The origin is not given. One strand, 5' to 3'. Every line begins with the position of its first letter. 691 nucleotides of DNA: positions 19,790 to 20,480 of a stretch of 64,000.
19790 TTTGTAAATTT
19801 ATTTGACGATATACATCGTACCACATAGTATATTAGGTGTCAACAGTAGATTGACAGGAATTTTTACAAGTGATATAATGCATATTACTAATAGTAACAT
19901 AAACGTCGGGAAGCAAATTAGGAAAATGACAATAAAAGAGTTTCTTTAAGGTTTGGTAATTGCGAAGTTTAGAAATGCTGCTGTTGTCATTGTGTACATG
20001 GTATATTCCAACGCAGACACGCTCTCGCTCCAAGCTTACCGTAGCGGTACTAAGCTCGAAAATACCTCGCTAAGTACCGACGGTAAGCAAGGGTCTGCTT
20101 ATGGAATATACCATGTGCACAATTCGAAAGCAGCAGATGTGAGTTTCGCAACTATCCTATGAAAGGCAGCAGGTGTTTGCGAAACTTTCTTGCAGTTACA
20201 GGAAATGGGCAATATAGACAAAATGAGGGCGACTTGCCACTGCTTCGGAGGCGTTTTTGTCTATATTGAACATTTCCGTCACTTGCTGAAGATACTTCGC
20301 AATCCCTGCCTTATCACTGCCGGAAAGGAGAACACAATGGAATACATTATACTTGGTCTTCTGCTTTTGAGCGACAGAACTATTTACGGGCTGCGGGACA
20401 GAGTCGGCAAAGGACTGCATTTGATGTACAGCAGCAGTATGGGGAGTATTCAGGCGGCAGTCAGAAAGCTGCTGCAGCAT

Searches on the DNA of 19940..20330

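Call 67: search_rna_families(source=window, start=19940, end=20330, threshold=evalue, max_evalue=5)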
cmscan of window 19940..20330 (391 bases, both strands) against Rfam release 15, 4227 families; matches with E-value up to 5: 5.
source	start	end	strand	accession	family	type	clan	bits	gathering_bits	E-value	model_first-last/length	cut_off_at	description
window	19989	20123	-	RF03335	MIR2950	Gene; miRNA;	-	28.1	76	0.00061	1-108/108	no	MIR2950 microRNA precursor family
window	19989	20123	+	RF03335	MIR2950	Gene; miRNA;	-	27.6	76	0.00082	1-108/108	no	MIR2950 microRNA precursor family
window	20032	20090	-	RF03655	MIR1887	Gene; miRNA;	-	18.6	90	0.47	1-63/63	no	MIR1887 microRNA precursor family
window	19940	19966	+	RF01324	CRISPR-DR11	Gene; CRISPR;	-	15.6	45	3.6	1-36/36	no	CRISPR RNA direct repeat element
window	20154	20280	-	RF00565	SCARNA3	Gene; snRNA; snoRNA; scaRNA;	CL00018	13.8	47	4.2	1-141/141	no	Small Cajal body specific RNA 3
